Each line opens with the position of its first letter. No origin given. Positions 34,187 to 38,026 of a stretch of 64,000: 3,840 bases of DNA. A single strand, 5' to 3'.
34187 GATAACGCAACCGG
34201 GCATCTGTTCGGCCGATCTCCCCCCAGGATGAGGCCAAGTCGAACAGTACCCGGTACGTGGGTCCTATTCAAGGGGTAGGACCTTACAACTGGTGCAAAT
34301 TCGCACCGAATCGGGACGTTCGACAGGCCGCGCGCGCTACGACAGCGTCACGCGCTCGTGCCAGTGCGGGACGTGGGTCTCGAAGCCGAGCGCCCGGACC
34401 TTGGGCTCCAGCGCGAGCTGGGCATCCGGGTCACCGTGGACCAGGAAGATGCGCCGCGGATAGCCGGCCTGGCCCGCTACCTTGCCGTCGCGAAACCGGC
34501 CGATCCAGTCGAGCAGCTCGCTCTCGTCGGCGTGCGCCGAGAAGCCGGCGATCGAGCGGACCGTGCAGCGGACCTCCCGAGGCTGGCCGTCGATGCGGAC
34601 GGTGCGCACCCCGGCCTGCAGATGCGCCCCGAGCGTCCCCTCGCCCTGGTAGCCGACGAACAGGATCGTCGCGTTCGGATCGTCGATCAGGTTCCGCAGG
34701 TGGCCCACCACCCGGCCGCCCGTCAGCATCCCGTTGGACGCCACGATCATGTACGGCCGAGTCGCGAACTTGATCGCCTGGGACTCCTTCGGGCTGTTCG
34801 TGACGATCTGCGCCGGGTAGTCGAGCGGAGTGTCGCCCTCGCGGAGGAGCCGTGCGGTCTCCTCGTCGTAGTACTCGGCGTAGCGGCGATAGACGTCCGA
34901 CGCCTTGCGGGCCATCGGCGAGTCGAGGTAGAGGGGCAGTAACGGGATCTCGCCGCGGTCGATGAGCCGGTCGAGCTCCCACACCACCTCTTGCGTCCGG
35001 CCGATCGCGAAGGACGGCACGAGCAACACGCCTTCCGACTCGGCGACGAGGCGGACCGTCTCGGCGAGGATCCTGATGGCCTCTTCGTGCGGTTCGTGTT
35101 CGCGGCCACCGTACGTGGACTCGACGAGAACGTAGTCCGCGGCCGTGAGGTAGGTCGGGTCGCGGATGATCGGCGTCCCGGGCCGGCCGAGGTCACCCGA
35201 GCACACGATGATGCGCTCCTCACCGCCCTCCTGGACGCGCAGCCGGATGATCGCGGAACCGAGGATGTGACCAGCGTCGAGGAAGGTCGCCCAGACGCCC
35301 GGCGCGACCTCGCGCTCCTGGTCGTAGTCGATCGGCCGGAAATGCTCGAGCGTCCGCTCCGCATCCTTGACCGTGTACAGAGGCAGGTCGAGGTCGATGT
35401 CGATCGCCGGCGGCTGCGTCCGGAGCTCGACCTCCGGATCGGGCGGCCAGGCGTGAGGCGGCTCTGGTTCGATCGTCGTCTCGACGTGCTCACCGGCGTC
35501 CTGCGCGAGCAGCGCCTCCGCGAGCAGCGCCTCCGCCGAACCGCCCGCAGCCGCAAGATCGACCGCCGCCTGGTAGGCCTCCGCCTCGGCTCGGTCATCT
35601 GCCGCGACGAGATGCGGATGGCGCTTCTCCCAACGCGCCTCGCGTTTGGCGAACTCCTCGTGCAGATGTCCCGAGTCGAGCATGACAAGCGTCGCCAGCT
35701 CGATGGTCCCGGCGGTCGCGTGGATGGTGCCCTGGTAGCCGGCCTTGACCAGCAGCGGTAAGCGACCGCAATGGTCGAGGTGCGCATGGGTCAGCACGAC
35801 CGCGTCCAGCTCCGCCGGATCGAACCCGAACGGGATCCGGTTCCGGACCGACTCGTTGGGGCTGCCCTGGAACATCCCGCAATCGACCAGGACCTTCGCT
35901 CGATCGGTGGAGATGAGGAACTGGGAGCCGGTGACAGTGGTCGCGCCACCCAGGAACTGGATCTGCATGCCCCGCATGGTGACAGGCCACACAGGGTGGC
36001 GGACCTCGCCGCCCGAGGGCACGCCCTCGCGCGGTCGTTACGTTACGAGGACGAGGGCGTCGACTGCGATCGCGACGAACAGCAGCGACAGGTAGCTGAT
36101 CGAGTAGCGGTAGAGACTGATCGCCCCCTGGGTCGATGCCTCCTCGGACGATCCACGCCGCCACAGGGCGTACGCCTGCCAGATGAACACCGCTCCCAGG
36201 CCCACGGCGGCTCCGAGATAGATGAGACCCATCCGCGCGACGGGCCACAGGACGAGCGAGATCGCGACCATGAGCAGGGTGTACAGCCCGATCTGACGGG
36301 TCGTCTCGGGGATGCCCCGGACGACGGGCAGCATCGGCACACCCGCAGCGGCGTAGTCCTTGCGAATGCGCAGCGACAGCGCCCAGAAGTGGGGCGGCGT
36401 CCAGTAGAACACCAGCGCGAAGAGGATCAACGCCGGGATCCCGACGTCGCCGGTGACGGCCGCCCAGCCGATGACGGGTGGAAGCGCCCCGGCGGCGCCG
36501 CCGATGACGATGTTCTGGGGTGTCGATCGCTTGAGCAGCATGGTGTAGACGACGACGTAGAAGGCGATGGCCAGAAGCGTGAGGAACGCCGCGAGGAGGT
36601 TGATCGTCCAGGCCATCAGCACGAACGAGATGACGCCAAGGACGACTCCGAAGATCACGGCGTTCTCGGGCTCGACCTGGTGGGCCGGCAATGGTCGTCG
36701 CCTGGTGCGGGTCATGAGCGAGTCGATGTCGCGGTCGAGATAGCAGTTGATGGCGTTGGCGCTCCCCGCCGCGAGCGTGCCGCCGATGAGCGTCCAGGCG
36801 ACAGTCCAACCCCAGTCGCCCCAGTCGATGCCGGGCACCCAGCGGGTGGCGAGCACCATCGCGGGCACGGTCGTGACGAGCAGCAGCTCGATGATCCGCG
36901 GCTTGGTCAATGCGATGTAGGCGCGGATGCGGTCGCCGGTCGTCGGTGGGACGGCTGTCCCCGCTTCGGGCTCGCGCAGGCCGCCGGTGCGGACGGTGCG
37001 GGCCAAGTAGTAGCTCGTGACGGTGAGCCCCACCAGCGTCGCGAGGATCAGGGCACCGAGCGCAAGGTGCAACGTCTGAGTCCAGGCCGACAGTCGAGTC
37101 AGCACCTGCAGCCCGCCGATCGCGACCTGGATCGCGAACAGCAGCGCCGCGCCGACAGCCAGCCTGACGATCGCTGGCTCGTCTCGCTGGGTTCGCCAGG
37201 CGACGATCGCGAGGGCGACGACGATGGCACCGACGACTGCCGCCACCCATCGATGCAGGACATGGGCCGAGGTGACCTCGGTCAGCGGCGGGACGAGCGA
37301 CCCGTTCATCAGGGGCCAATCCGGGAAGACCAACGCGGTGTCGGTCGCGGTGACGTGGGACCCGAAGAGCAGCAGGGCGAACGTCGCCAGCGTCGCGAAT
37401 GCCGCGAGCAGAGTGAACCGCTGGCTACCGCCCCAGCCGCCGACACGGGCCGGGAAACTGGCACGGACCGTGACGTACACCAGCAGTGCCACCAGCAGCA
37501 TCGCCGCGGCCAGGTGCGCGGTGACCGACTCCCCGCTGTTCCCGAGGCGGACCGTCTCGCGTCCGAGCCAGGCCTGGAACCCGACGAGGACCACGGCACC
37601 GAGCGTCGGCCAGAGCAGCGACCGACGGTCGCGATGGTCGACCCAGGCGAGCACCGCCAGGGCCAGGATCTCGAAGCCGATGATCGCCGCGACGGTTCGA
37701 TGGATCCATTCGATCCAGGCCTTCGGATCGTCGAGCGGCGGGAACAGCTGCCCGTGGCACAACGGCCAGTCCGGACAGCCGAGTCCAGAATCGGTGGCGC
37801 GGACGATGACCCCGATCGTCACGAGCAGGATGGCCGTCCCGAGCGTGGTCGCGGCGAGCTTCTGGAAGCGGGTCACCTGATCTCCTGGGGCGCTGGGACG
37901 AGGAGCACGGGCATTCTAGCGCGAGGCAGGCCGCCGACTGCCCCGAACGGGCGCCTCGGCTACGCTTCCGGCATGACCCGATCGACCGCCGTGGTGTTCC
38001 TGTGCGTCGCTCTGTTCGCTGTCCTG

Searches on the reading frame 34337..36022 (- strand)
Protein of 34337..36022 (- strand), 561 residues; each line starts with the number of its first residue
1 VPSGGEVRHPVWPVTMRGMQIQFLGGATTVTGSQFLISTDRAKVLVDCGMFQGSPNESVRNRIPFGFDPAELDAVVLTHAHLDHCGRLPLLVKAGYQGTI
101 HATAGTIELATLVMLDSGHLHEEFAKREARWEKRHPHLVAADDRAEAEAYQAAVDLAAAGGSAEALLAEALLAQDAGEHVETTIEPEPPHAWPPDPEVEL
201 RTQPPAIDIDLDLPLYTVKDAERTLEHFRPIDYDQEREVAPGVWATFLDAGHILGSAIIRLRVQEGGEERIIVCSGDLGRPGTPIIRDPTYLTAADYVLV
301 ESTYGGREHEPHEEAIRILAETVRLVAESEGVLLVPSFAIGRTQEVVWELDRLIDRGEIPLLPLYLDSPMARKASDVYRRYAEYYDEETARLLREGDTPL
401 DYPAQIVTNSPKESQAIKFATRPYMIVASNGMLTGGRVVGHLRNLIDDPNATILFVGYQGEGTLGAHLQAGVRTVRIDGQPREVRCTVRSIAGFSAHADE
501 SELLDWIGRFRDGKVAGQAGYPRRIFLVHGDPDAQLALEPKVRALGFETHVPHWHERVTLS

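Call 94: search_protein_families(library=pfam, proteins=[window:34337-36022:-], max_evalue=0.00001)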
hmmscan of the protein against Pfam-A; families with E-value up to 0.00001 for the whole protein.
window:34337-36022:- (561 aa): 5 families
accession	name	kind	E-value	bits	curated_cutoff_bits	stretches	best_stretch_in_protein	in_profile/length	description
PF10996.14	Beta-Casp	-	2.4e-32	112.4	27.7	1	343-468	1-120/120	Beta-Casp domain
PF07521.17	RMMBL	-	1.9e-15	57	21.6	1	483-552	3-63/63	Zn-dependent metallo-hydrolase RNA specificity domain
PF00753.33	Lactamase_B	-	1.6e-11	45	22.7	1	31-102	5-74/196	Metallo-beta-lactamase superfamily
PF12706.13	Lactamase_B_2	-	2.5e-08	34.2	27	1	44-112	3-72/200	Beta-lactamase superfamily domain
PF16661.11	Lactamase_B_6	-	1.7e-07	31.2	27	0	36-118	1-87/193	Metallo-beta-lactamase superfamily domain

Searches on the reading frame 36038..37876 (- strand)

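Call 94: search_protein_families(library=pfam, proteins=[window:36038-37876:-], max_evalue=0.00001)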
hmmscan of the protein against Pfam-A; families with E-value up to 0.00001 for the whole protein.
window:36038-37876:- (612 aa): 2 families
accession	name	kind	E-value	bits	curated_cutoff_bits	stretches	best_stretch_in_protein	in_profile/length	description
PF01040.23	UbiA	-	7.4e-69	232.2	34.2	1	332-581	1-241/250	UbiA prenyltransferase family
PF02628.20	COX15-CtaA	-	2.5e-47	161.9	29.9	1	7-282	3-322/322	Cytochrome oxidase assembly protein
